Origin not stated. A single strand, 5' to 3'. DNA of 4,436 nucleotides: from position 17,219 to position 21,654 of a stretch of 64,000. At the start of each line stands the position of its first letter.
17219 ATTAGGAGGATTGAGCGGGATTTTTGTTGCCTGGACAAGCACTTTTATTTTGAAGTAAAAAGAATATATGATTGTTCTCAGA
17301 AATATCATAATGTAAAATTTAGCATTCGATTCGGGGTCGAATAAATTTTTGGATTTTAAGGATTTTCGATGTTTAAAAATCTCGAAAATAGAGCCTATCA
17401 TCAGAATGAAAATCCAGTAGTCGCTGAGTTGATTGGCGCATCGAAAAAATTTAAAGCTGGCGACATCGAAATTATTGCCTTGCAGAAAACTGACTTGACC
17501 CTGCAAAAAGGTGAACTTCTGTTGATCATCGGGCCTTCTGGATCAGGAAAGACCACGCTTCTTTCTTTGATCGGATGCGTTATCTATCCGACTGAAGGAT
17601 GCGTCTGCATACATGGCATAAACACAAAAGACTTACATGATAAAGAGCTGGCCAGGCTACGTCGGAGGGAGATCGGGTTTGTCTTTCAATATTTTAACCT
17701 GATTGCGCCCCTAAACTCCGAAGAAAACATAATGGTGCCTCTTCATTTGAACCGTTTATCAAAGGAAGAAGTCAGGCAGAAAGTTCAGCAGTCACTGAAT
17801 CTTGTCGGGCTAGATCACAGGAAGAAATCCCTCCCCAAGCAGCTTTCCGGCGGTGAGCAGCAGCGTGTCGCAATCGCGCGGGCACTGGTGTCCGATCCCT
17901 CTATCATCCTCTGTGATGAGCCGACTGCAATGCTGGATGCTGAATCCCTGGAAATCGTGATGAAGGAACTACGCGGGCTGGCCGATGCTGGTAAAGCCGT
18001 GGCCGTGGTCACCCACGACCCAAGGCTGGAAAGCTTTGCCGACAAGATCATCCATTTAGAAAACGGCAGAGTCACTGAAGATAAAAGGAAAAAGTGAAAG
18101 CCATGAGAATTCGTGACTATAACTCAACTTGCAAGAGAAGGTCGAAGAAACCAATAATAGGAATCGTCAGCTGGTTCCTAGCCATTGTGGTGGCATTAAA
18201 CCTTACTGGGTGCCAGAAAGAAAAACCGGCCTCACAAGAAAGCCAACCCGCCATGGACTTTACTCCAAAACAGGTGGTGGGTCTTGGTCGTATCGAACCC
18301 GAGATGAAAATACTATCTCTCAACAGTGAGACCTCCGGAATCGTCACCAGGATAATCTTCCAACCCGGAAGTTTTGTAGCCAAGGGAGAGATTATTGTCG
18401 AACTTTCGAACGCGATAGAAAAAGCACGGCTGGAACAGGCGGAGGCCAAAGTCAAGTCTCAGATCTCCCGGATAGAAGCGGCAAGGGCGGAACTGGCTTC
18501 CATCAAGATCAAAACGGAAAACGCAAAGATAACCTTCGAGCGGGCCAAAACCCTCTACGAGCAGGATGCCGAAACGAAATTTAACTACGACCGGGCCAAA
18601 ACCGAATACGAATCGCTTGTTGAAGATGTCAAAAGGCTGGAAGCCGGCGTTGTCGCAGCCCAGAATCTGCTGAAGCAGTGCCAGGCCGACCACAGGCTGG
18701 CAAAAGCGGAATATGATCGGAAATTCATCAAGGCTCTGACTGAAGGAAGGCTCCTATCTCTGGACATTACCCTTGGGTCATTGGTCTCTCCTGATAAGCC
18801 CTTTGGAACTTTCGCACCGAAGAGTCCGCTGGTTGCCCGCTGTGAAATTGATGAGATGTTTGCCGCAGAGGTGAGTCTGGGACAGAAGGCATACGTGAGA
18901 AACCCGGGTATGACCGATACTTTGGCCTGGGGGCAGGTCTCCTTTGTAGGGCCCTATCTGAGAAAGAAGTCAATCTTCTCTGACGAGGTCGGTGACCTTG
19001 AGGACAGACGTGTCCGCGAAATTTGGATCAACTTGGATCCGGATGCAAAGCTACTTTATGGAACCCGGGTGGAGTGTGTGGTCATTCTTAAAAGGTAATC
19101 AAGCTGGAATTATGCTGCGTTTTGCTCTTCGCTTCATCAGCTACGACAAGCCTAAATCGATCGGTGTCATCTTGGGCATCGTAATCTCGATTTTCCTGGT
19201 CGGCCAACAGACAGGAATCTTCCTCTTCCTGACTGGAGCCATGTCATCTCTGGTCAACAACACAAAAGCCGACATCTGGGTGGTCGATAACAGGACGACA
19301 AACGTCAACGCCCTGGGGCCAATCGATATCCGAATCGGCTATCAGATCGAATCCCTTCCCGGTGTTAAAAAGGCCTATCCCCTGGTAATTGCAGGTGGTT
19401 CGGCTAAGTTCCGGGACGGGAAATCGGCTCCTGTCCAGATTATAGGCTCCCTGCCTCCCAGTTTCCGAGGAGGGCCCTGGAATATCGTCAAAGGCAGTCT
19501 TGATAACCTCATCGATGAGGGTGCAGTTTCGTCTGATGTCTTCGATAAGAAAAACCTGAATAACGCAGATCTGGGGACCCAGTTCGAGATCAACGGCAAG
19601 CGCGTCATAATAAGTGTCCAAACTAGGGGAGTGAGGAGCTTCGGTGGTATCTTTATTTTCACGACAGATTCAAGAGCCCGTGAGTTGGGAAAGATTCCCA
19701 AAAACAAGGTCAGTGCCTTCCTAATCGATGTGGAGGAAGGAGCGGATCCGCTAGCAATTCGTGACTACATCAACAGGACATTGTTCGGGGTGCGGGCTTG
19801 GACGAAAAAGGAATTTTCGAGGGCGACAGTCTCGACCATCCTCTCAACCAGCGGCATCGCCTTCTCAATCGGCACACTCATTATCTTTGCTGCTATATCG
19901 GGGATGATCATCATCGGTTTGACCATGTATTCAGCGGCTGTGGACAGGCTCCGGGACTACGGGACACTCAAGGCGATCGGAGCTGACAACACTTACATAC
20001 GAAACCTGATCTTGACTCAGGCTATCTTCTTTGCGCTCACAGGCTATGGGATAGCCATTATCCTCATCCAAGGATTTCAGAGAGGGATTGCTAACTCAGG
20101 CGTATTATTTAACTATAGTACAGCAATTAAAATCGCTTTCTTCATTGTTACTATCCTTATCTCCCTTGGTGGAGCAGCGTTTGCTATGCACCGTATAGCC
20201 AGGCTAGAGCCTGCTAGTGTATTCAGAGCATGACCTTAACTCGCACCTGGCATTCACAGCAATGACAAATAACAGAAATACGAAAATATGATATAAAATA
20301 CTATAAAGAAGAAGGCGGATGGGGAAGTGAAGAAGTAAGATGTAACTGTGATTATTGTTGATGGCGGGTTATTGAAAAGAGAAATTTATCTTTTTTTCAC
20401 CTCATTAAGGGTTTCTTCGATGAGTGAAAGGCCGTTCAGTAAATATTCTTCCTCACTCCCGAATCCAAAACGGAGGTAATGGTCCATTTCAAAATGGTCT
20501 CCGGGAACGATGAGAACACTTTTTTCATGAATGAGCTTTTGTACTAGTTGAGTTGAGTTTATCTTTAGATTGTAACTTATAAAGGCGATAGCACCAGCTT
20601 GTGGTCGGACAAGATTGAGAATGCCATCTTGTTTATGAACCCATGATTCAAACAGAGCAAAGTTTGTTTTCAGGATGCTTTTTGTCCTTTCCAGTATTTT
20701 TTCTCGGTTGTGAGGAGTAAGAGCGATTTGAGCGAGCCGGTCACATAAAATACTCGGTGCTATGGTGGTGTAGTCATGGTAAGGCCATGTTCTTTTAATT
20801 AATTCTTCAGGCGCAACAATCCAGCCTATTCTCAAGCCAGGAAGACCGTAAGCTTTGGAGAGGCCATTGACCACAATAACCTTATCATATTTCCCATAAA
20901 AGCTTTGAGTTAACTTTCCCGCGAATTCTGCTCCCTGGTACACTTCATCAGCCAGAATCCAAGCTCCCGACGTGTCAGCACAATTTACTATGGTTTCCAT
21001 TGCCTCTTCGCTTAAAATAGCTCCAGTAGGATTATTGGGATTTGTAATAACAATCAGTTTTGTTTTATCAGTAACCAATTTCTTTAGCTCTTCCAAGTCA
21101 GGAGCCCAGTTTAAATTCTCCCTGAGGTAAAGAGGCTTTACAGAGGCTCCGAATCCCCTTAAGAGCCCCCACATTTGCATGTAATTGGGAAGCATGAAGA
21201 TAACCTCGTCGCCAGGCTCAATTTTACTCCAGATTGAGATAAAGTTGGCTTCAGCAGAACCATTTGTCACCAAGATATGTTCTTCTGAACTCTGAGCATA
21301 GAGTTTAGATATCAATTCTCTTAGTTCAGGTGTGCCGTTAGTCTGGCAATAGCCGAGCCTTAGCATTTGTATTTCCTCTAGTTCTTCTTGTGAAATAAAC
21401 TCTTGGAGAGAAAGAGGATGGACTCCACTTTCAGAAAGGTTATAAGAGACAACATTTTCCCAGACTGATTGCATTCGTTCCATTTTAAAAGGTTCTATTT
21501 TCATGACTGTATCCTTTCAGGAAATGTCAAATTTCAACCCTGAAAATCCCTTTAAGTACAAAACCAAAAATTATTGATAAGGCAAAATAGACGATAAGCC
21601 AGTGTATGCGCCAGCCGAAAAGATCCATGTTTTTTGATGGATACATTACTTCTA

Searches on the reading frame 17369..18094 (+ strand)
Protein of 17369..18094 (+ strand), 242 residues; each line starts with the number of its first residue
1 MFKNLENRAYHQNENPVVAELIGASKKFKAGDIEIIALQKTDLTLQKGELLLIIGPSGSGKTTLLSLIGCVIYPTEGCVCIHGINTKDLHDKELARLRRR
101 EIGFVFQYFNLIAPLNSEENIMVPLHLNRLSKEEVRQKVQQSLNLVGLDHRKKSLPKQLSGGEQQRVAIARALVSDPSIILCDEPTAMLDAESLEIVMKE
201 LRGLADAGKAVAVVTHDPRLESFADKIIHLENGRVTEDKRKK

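Call 95: search_protein_families(library=pfam, proteins=[window:17369-18094:+], max_evalue=0.00001)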
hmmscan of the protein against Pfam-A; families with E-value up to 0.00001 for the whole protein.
window:17369-18094:+ (242 aa): 3 families
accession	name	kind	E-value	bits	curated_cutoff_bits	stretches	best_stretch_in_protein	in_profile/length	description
PF00005.33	ABC_tran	-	5.5e-33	114.9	25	1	38-187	1-137/137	ABC transporter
PF13304.12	AAA_21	-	3.7e-06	27.7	27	0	52-68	3-19/304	AAA domain, putative AbiEii toxin, Type IV TA system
PF02463.25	SMC_N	-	4e-06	26.9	40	0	49-231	25-212/220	RecF/RecN/SMC N terminal domain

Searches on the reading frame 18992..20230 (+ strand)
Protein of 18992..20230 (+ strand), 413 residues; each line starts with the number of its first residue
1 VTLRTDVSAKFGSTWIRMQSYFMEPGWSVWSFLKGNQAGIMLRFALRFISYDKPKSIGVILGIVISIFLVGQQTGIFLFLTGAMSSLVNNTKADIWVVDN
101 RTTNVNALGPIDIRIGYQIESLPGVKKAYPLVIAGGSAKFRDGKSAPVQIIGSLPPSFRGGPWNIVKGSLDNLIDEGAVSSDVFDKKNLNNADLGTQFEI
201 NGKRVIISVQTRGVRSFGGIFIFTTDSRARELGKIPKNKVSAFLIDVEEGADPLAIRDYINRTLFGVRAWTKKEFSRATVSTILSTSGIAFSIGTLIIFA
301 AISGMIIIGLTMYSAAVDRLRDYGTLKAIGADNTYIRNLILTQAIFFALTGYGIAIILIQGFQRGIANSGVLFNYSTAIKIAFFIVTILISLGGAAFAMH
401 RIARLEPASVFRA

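Call 95: search_protein_families(library=pfam, proteins=[window:18992-20230:+], max_evalue=0.00001)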
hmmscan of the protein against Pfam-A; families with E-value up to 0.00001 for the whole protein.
window:18992-20230:+ (413 aa): 2 families
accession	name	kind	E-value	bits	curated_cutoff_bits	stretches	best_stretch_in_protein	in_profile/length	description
PF02687.27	FtsX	-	2.2e-09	37.8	25.5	1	296-396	3-101/120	FtsX-like permease C-terminal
PF12704.14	MacB_PCD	-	1.7e-07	32.2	27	1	58-261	3-205/207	MacB-like periplasmic core domain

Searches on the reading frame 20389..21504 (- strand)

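Call 95: search_protein_families(library=pfam, proteins=[window:20389-21504:-], max_evalue=0.00001)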
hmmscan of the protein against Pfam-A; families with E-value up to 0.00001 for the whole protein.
window:20389-21504:- (372 aa): 2 families
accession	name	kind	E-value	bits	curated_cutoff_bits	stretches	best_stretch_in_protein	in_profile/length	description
PF00155.27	Aminotran_1_2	-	4.3e-50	171.3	19.7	1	40-353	26-353/361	Aminotransferase class I and II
PF00266.25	Aminotran_5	-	2.4e-09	37.1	21.5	1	55-188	42-177/371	Aminotransferase class-V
